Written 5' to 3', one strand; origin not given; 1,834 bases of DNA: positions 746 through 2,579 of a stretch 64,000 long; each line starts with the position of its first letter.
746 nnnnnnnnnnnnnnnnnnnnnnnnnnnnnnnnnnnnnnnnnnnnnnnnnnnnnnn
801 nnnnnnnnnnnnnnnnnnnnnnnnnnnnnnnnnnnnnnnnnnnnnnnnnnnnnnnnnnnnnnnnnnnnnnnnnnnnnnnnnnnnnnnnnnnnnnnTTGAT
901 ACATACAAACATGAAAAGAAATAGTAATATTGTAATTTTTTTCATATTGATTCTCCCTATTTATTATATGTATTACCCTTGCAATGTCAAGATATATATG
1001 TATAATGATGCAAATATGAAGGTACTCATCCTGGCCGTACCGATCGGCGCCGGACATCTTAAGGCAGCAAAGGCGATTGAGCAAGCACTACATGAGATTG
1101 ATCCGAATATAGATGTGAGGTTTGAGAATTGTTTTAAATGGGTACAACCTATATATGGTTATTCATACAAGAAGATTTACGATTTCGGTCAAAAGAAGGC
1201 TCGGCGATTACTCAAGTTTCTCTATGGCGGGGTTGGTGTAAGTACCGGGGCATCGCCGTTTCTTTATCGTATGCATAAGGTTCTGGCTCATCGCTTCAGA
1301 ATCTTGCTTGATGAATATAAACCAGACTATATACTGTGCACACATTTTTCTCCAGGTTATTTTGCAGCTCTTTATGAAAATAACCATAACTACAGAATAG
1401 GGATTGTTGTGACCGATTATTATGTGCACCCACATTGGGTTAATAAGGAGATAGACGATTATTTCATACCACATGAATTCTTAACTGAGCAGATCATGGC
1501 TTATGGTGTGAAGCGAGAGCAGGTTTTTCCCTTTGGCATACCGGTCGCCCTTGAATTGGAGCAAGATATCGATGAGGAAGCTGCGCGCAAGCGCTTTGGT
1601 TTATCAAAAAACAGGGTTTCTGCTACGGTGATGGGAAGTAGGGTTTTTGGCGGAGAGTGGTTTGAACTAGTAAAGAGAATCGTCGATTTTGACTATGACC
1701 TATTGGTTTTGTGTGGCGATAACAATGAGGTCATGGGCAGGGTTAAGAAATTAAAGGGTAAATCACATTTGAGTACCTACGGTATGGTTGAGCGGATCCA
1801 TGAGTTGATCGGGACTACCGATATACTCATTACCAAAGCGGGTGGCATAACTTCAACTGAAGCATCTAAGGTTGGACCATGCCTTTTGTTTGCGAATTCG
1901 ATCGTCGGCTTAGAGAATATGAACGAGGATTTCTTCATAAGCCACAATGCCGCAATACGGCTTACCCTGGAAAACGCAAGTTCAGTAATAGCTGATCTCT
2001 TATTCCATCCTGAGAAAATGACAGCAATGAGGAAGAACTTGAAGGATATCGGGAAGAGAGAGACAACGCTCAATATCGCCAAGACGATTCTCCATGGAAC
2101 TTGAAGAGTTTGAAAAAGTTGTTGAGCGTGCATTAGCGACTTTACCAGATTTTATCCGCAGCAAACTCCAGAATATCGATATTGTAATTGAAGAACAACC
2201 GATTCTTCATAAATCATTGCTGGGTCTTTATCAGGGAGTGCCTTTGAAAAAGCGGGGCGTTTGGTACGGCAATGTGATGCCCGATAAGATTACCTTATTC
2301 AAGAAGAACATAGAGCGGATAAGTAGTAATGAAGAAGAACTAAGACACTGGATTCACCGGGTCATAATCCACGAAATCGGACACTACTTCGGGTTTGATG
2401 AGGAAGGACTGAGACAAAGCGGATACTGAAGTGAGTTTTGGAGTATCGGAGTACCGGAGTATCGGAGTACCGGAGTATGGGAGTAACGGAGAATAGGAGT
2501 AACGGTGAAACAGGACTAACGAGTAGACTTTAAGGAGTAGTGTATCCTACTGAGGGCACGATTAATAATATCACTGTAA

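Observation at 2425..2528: Degenerate 8-bp-periodic tandem arrays with a shared leader at gene 3' ends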

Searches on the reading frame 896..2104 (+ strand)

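Call 7: search_protein_families(library=pfam, proteins=[window:896-2104:+])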
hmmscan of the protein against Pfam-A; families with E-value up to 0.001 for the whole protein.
window:896-2104:+ (402 aa): 1 family
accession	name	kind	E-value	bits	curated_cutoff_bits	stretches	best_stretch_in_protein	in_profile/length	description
PF06925.17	MGDG_synth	-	9.6e-26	91.3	25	1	54-217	1-169/169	Monogalactosyldiacylglycerol (MGDG) synthase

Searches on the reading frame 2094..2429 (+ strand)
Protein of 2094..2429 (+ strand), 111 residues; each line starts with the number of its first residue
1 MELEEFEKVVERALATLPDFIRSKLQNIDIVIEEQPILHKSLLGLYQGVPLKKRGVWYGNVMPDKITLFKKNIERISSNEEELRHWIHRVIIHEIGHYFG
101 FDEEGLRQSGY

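Call 7: search_protein_families(library=pfam, proteins=[window:2094-2429:+])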
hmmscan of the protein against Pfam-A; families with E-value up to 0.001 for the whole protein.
window:2094-2429:+ (111 aa): 1 family
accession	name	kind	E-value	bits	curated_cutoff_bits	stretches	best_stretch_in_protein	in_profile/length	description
PF06262.17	Zincin_1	-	1.5e-24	86.2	22.4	1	26-109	2-95/97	Zincin-like metallopeptidase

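Call 10: find_encoding_contigs(protein=window:2094-2429:+, flank=5000, max_places=10)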
Protein window:2094-2429:+ (111 aa): no gene with exactly this product is on record in the collection.
